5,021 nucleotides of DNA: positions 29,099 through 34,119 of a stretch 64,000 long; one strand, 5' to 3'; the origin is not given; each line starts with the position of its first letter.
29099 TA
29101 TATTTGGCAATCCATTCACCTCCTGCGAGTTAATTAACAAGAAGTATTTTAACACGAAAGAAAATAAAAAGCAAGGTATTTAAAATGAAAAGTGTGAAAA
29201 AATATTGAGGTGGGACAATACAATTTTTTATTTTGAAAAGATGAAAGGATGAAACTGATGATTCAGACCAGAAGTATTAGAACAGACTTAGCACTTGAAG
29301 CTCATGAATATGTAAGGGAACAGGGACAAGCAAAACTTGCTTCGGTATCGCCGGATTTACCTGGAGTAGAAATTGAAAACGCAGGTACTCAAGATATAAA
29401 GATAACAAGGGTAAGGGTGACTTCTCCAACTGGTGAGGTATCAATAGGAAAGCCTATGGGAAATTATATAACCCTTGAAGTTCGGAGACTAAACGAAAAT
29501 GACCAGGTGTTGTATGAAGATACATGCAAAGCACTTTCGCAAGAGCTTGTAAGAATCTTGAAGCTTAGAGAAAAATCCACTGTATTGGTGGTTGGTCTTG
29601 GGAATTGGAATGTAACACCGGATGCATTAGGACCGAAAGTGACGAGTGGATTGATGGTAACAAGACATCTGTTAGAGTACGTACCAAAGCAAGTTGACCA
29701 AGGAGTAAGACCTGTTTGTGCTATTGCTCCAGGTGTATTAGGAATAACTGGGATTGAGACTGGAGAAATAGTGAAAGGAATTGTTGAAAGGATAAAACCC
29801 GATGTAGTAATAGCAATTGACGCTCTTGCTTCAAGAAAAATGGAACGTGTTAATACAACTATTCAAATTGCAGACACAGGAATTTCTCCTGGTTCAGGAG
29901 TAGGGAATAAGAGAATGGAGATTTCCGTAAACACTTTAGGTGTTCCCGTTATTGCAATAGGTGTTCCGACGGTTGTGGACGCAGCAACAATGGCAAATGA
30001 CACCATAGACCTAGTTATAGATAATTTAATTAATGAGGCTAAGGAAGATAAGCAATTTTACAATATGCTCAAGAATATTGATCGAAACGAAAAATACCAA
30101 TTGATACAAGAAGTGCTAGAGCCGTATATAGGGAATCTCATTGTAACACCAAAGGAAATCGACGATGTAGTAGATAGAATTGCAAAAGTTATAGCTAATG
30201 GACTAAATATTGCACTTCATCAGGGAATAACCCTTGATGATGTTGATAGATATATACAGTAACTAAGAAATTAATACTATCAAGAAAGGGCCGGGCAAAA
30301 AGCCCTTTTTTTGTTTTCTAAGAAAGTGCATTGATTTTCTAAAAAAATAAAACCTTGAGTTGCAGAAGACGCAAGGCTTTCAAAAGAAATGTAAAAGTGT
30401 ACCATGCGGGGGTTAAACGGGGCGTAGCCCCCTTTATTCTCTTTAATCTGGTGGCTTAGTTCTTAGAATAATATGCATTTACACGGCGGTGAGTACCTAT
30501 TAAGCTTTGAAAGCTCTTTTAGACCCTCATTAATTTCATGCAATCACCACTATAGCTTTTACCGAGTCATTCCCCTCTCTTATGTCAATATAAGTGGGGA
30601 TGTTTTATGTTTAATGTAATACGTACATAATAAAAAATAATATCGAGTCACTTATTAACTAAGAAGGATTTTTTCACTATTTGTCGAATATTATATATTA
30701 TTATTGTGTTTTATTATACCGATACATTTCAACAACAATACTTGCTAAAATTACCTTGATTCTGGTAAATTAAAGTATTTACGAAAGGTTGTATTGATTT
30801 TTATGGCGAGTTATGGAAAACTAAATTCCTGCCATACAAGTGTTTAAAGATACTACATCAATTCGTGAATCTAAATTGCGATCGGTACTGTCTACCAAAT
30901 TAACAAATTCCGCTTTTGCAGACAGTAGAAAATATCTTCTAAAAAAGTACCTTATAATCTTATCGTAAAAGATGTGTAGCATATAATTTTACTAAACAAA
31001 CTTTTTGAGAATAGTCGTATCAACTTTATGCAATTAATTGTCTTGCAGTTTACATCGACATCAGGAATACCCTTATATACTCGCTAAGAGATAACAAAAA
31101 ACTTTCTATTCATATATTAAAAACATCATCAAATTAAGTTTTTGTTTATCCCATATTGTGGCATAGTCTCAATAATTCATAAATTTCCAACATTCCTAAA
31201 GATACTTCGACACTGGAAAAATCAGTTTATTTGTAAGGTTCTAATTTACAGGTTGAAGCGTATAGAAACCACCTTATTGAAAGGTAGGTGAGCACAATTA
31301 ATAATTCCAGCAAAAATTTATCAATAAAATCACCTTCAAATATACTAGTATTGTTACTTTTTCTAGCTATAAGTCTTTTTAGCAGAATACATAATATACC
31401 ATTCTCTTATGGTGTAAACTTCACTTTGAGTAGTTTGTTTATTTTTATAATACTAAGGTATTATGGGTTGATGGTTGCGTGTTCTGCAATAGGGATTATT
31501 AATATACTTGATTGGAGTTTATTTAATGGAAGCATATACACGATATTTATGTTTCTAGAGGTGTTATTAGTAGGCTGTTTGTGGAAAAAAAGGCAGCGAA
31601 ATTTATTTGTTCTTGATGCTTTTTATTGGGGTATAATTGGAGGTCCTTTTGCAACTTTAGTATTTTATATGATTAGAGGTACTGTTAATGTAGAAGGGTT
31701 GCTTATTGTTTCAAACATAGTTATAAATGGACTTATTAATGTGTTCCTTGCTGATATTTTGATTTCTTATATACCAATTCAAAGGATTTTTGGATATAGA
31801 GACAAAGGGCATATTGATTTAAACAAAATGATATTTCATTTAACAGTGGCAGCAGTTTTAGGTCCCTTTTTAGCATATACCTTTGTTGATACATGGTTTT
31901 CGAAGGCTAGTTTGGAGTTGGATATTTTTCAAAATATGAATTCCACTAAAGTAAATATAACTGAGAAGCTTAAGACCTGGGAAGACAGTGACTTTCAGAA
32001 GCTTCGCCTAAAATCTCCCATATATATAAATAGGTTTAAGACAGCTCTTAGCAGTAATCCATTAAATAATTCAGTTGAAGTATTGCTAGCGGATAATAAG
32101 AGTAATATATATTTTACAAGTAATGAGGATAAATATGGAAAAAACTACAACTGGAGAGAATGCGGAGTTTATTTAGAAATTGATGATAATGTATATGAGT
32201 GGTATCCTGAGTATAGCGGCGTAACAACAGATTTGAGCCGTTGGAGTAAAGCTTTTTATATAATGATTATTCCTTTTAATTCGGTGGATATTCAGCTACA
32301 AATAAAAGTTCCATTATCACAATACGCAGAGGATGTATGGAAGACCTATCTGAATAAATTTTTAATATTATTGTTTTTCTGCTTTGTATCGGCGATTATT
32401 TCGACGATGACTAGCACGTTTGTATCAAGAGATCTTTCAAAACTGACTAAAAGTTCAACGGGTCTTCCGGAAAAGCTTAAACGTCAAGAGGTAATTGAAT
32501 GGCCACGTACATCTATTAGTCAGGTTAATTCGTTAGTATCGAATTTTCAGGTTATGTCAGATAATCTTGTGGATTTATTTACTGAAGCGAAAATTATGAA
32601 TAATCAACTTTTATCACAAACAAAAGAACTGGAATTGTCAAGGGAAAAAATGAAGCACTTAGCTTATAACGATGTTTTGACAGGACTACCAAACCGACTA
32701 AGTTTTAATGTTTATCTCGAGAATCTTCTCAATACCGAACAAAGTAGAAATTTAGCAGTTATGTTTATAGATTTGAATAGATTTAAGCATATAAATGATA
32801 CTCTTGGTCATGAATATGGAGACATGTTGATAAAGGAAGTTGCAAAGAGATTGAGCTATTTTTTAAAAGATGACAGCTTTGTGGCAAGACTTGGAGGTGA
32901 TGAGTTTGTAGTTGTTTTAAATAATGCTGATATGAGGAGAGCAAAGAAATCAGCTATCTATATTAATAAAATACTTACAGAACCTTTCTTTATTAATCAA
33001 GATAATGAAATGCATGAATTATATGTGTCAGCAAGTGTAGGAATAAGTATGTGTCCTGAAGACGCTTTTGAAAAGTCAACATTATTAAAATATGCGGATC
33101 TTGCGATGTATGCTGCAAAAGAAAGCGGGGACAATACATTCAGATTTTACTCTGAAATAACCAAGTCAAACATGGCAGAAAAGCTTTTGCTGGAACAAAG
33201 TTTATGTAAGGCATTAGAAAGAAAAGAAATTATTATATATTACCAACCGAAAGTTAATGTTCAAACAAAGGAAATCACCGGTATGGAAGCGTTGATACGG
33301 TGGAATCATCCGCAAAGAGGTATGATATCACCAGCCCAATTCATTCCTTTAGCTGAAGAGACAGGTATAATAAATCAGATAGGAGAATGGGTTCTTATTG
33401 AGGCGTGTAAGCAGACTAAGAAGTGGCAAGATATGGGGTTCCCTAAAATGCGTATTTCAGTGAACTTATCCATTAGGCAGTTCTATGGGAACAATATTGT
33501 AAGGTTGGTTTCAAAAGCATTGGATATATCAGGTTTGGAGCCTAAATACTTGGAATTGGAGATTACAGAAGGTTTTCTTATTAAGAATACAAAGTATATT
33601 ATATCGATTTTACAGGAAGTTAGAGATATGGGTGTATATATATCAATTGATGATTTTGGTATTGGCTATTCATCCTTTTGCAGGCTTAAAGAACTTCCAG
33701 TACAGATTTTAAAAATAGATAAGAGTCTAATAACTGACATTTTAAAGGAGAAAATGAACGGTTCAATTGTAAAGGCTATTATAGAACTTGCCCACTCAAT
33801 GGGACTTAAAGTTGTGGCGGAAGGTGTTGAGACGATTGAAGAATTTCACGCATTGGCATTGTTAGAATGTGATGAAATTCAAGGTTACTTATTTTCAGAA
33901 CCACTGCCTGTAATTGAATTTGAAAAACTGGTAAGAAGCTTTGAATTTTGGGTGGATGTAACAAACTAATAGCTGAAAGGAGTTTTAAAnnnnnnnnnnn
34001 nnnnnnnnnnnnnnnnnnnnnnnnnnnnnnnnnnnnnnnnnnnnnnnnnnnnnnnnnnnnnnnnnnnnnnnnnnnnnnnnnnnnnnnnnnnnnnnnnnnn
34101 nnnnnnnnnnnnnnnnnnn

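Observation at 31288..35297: Sugar-binding lipoprotein paired with a membrane GGDEF-EAL enzyme: candidate carbohydrate-sensing c-di-GMP switch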

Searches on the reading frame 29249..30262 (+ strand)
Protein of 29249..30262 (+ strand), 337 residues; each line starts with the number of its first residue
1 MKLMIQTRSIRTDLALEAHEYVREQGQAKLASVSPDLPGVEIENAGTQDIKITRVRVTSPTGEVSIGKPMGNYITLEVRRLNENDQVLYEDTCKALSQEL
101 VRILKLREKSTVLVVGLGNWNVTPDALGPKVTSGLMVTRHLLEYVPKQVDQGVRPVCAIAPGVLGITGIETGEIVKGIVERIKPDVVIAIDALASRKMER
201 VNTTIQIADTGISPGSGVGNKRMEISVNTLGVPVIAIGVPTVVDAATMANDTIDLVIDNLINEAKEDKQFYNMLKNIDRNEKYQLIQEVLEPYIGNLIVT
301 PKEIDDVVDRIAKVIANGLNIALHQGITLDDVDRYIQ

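Call 7: search_protein_families(library=pfam, proteins=[window:29249-30262:+], max_evalue=0.01)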
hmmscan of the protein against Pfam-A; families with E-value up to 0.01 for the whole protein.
window:29249-30262:+ (337 aa): 1 family
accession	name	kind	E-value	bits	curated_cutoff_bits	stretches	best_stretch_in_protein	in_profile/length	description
PF03418.19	Peptidase_A25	-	2.2e-110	369.4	27.8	2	15-272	1-258/353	Germination protease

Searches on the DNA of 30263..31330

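Call 81: search_rna_families(source=window, start=30263, end=31330, threshold=evalue, max_evalue=1)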
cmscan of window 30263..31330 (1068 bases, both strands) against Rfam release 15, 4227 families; matches with E-value up to 1: 1.
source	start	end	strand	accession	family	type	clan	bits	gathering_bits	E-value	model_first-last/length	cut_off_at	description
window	30263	30382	+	RF02986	FuFi-1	Gene; sRNA;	-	17.5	59.6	0.3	42-175/175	5'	FuFi-1 RNA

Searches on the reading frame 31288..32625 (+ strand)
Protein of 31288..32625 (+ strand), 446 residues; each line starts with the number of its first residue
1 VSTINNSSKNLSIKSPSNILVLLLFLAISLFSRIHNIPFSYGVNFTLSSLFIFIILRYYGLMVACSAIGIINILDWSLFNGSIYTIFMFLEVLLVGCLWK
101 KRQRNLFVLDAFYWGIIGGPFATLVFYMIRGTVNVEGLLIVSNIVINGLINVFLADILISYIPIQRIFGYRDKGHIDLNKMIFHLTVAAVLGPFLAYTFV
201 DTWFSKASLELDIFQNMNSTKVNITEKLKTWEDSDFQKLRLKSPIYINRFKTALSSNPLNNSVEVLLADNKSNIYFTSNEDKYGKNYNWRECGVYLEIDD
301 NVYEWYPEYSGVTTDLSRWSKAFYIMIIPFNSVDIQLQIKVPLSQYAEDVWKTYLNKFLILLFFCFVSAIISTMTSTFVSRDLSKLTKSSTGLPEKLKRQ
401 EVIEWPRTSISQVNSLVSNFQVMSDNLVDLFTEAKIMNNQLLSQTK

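Call 41: predict_structure(alignment_id=A2)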
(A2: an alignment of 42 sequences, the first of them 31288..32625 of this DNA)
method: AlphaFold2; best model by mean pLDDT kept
length: 446 residues; sequences in the alignment: 42
mean_pLDDT: 82.9   pTM: 0.78
mean pLDDT of the five models: 82.9, 82.8, 80.7, 80.2, 80.1
residues with pLDDT >= 90: 92; 70-90: 306; 50-70: 40; < 50: 8
segments of 3 or more residues with pLDDT < 50: 1-8
pLDDT, mean of each block of 10 residues (from residue 1): 40 77 92 82 85 91 93 86 82 89 81 90 86 83 91 91 69 71 91 89 86 88 85 82 82 71 81 78 69 83 83 71 89 84 84 90 89 87 85 83 84 87 88 85 80
secondary structure, 60 per line:
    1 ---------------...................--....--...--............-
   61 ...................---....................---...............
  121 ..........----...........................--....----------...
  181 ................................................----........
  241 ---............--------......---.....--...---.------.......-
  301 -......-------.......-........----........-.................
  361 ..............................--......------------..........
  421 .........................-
elements in order: H16-34 E37-40 E43-45 H48-59 H61-79 H83-102 H106-130 H135-161 H164-167 H178-228 H233-240 H244-255 E264-269 E273-277 E293-299 E302-307 H315-321 E323-330 E335-342 H344-390 H393-398 H411-445

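Call 44: fold_search(model_id=the predicted structure, library=pdb)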
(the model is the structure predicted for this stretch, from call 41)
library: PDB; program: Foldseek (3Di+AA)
matches with E <= 10: 526; with E <= 0.001: 1
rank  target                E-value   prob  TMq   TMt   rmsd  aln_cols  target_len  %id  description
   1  9a5d_A                8.2e-06  1.00  0.35  0.27   7.9       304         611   12  Integrative model of WALK-YYCH by crosslinking MS and deep learning (released 2024-09-18)
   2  5kc0                  1.0e-02  1.00  0.28  0.65   4.0       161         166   10  Crystal structure of TmRibU, hexagonal crystal form (released 2016-06-29)
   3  3by9_A                1.0e-02  1.00  0.15  0.24   5.6       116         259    9  Crystal structure of the V. cholerae Histidine Kinase DctB Sensor Domain (released 2008-08-12)
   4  5kbw_B                1.1e-02  1.00  0.28  0.63   4.0       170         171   11  Crystal structure of TmRibU, the riboflavin-binding S subunit from the Thermotoga maritima ECF transporter (released 2016-06-29)
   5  9a65_B                1.2e-02  0.99  0.28  0.20  16.5       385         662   13  Integrative model of YVAQ-MCPB by crosslinking MS and deep learning (released 2024-09-18)
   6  3by9_B                1.5e-02  1.00  0.15  0.25   5.8       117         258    8  Crystal structure of the V. cholerae Histidine Kinase DctB Sensor Domain (released 2008-08-12)
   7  5kbw_A                2.8e-02  1.00  0.28  0.65   3.7       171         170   12  Crystal structure of TmRibU, the riboflavin-binding S subunit from the Thermotoga maritima ECF transporter (released 2016-06-29)
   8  5kc4_E                2.8e-02  1.00  0.26  0.62   4.1       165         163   11  Structure of TmRibU, orthorhombic crystal form (released 2016-06-29)
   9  8w7p_A                3.0e-02  1.00  0.17  0.27   5.0       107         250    8  Extracellular domain of a sensor histidine kinase (released 2024-01-10)
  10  9a69_B                3.0e-02  0.99  0.23  0.17  10.0       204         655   10  Integrative model of MCPB-MCPC by crosslinking MS and deep learning (released 2024-09-18)
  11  3ub7_B                3.4e-02  0.98  0.20  0.42   7.7       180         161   10  Periplasmic portion of the Helicobacter pylori chemoreceptor TlpB with acetamide bound (released 2012-06-27)
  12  5ku5_B                3.4e-02  0.98  0.16  0.43  10.5       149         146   14  Crystal Structure of CusS Sensor Domain with Silver Bound (released 2016-09-14)
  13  3ub8_B                4.0e-02  0.98  0.19  0.41   7.7       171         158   10  Periplasmic portion of the Helicobacter pylori chemoreceptor TlpB with formamide bound (released 2012-06-27)
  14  6zmq                  4.2e-02  0.14  0.12  0.10  26.3       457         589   11  Cytochrome c Heme Lyase CcmF (released 2021-05-19)
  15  3ub9_B                4.4e-02  0.97  0.20  0.41   7.8       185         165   11  Periplasmic portion of the Helicobacter pylori chemoreceptor TlpB with hydroxyurea bound (released 2012-06-27)
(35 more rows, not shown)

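Call 60: search_protein_families(library=pfam, alignment_id=A2, max_evalue=0.05)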
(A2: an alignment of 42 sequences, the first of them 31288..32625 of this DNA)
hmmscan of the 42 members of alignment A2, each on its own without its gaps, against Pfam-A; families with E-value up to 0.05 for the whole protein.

A. member 1, window:31288-32625:+ (446 aa): 0 families

B. families by the number of members that match (of 42 scanned): 12 families
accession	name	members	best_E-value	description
PF11187.14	Mbeg1-like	1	0.0067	Mbeg1-like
PF09578.15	Spore_YabQ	1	0.0073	Spore cortex protein YabQ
PF09380.16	FERM_C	1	0.012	FERM C-terminal PH-like domain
PF21245.3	PI4KB-PIK1_PIK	1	0.012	PI4KB/PIK1, accessory (PIK) domain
PF21582.3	CBM30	1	0.024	Carbohydrate binding domain 30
PF19529.4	DUF6057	1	0.026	Family of unknown function (DUF6057)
PF02743.24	dCache_1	1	0.028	Cache domain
PF15086.11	UPF0542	1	0.03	Uncharacterised protein family UPF0542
PF05651.19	Diacid_rec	1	0.037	Putative sugar diacid recognition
PF15580.11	Imm53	1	0.044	Immunity protein 53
PF06769.20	YoeB_toxin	1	0.046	YoeB-like toxin of bacterial type II toxin-antitoxin system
PF22083.2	I-HmuI_NUMOD-like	1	0.047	DNA endonuclease I-HmuI-like, NUMOD-like domain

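Call 97: search_protein_representatives(alignment_id=A2)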
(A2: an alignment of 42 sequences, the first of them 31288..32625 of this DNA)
Query: 42 sequences, 425 profile positions. Proteins with E-value up to 0.001 (for the whole library): 2159; up to 1e-10: 1620; up to 1e-30: 975. The best 150 are listed.
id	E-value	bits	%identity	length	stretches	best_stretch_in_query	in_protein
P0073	3.3e-147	507.2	-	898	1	1-425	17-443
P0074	1.2e-138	478.9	-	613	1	12-425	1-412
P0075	4.1e-132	457.5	-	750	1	2-425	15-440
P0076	7.0e-131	453.4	-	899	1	1-425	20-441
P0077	2.8e-129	448.1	-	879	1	2-423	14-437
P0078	1.2e-128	446.0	-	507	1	1-421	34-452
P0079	2.5e-128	445.0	-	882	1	4-425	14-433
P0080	8.6e-127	439.9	-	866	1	3-424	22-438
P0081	4.2e-126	437.7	-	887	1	3-425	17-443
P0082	9.7e-123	426.6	-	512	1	2-423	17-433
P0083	6.3e-121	420.6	-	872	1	3-425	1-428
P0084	1.1e-119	416.6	-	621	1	1-424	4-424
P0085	7.5e-118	410.5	-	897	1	1-425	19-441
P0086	8.6e-118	410.3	-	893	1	3-425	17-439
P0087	3.0e-114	398.6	-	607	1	4-424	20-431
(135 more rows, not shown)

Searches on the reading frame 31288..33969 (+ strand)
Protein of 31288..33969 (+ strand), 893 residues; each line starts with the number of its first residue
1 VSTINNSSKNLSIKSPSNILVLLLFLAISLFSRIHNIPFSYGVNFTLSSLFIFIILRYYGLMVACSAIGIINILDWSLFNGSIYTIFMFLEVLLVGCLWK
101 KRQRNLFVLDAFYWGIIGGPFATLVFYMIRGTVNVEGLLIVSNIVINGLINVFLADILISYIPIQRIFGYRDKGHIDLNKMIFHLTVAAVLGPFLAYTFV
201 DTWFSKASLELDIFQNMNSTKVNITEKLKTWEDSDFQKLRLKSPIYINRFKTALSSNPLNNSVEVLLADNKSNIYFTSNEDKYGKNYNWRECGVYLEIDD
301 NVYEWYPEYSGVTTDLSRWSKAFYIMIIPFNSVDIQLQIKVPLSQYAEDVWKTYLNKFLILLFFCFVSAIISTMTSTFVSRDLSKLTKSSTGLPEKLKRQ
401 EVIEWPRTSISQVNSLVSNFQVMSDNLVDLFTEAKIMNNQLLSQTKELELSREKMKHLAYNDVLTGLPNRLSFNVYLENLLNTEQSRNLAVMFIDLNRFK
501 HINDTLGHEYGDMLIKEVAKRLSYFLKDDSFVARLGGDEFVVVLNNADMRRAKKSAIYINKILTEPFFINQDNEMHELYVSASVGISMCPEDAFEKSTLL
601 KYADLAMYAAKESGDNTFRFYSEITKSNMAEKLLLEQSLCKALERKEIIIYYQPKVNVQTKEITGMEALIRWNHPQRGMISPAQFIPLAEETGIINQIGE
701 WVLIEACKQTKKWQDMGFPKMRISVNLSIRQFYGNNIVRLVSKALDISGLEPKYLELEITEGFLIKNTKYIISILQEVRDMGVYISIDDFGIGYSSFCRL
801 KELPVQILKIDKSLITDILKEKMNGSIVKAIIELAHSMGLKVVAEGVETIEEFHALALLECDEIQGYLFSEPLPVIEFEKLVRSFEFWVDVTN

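Call 7: search_protein_families(library=pfam, proteins=[window:31288-33969:+], max_evalue=0.01)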
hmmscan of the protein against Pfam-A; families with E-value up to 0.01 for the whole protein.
window:31288-33969:+ (893 aa): 2 families
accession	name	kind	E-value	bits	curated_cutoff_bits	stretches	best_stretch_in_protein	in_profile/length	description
PF00563.25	EAL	-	1.3e-75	254.3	31.3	1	637-872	2-236/236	EAL domain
PF00990.26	GGDEF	-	1.9e-42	145.2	23.8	1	459-616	1-160/161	Diguanylate cyclase, GGDEF domain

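Call 8: search_protein_families(library=ncbifam, proteins=[window:31288-33969:+], max_evalue=0.01)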
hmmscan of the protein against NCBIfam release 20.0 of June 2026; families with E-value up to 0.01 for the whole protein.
window:31288-33969:+ (893 aa): 28 families (the best 25 are shown)
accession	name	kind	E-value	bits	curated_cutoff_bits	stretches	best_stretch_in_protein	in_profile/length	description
NF045675.1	PhdiestaseDibA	equivalog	6.3e-133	444.3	980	1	444-877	188-620/623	phosphodiesterase DibA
NF007474.0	PRK10060.1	equivalog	8.2e-119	397.7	782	1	450-883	228-655/663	cyclic di-GMP phosphodiesterase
NF008467.0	PRK11359.1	equivalog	4.6e-114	382.1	857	1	439-878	356-788/800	oxygen-sensing cyclic-di-GMP phosphodiesterase DosP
NF053781.1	cdiGMPphdstlr2612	equivalog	1.3e-102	344.4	1600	1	453-883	834-1266/1268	Tlr1612 family c-di-GMP phosphodiesterase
NF052458.1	PhdiestGepA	equivalog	8.2e-101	338.5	1200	1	439-878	405-837/840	phosphodiesterase GepA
NF007298.0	PRK09776.1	equivalog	3e-73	247.2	1135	1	451-875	673-1099/1111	diguanylate cyclase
NF008807.1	PRK11829.1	equivalog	2.5e-71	240.7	733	1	446-879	229-659/670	biofilm formation regulator HmsP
NF052596.1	RR_EAL_PvrR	equivalog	6.5e-48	163.3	580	1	632-883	140-390/398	response regulator cyclic di-GMP phosphodiesterase PvrR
NF007423.1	PRK09966.1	equivalog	7.1e-48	163.4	325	1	352-611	143-390/390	diguanylate cyclase DgcN/YfiN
NF045673.1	c-di-GMPRcptLapD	equivalog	5.3e-44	150.6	1020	1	349-874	143-646/647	cyclic di-GMP receptor LapD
NF007839.0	PRK10551.1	equivalog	1.2e-40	139.6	461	1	635-882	264-510/518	cyclic di-GMP phosphodiesterase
NF008281.1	PRK11059.1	equivalog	4e-39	134.4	663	1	458-874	220-631/633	RNase E specificity factor CsrD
TIGR00254.1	GGDEF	domain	3.7e-37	127.6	37.4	1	456-619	2-165/168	diguanylate cyclase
NF007135.0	PRK09581.1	equivalog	5.9e-35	121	474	1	448-617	281-451/457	PleD family two-component system response regulator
NF007380.0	PRK09894.1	equivalog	7.1e-32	110.9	256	1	437-623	106-289/296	diguanylate cyclase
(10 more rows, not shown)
